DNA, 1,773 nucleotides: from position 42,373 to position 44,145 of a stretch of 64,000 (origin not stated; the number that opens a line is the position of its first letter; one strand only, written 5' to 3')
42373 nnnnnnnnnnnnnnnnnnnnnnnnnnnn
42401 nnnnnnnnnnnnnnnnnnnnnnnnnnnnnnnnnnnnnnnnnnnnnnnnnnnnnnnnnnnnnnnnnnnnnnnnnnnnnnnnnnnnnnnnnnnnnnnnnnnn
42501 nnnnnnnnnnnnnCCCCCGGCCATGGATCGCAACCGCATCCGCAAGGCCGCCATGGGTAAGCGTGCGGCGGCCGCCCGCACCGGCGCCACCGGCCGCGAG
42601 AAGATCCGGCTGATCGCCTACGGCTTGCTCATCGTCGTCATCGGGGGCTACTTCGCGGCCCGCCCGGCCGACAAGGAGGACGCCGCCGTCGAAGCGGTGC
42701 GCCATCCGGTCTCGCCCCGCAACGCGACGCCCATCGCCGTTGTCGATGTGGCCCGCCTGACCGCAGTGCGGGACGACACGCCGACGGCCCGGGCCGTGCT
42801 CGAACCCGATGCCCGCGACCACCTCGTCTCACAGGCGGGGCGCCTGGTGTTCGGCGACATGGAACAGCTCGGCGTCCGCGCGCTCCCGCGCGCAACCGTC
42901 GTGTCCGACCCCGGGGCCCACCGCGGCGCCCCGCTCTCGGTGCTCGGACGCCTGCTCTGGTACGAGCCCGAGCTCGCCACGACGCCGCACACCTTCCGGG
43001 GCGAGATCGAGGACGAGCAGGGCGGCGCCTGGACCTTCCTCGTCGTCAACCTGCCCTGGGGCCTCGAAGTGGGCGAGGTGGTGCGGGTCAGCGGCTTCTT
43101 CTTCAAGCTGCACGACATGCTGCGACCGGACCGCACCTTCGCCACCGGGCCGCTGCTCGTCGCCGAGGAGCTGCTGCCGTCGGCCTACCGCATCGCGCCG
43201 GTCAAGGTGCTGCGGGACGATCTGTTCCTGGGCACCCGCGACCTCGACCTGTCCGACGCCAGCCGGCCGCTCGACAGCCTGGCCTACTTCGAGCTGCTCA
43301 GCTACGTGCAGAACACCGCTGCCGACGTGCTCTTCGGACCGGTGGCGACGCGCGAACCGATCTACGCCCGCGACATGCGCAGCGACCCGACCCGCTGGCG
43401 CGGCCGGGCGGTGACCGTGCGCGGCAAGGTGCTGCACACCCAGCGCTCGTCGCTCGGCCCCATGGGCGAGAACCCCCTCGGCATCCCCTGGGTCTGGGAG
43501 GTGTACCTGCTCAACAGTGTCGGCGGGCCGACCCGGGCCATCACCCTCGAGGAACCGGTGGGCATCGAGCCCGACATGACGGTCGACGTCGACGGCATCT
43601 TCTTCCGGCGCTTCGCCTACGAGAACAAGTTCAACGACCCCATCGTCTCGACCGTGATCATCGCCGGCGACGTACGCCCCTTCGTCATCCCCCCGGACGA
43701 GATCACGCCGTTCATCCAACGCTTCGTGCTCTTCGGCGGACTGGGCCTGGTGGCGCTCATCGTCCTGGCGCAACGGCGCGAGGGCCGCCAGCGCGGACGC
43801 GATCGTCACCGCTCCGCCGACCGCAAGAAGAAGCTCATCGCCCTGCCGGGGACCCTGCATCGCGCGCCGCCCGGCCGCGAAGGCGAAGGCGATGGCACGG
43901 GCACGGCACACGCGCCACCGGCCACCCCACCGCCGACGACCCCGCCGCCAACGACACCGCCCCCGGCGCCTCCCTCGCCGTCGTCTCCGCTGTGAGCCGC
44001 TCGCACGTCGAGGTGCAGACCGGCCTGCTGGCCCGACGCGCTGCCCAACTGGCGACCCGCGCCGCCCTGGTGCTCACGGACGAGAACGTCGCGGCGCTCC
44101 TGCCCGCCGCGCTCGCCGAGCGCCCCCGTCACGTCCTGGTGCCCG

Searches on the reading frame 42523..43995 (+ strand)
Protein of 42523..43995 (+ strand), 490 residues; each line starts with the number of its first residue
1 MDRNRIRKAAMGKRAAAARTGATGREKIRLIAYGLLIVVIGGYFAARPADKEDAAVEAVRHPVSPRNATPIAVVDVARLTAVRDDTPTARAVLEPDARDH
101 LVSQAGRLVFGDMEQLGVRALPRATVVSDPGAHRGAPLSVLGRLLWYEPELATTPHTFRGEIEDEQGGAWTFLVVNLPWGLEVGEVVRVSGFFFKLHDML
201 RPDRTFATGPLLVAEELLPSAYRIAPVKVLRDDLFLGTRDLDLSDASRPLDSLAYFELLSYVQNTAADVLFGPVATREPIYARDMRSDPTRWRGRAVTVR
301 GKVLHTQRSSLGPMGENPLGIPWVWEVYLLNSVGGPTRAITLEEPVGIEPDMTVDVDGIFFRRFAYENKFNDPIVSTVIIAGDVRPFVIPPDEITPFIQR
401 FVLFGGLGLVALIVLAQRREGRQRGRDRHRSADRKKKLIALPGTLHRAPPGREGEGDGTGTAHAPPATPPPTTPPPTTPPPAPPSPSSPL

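Call 3: search_protein_families(library=pfam, proteins=[window:42523-43995:+])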
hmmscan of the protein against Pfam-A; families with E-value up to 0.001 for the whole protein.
window:42523-43995:+ (490 aa): 0 families

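Call 4: search_protein_families(library=ncbifam, proteins=[window:42523-43995:+])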
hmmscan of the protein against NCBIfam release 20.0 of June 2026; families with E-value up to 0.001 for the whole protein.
window:42523-43995:+ (490 aa): 0 families

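Call 52: search_protein_families(library=pfam, proteins=[window:42523-43995:+], max_evalue=5)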
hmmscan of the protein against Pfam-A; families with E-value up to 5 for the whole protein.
window:42523-43995:+ (490 aa): 1 family
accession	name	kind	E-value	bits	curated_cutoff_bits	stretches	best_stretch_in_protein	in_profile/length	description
PF19600.4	DUF6105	-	0.11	13.2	27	1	387-437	49-99/110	Family of unknown function (DUF6105)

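Call 69: search_solved_structures(query=window:42523-43995:+, max_evalue=1)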
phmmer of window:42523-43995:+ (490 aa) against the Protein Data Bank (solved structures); distinct sequences matched with E-value up to 1: 3.
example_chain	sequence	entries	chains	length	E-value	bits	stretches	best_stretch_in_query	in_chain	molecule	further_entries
5c53_B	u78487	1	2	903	0.071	14.8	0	142-188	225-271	Pol gamma B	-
7xi3_B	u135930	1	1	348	0.1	14.3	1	433-485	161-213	Neuronal PAS domain protein 4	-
7xi4_B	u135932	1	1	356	0.1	14.3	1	433-485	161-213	Neuronal PAS domain protein 4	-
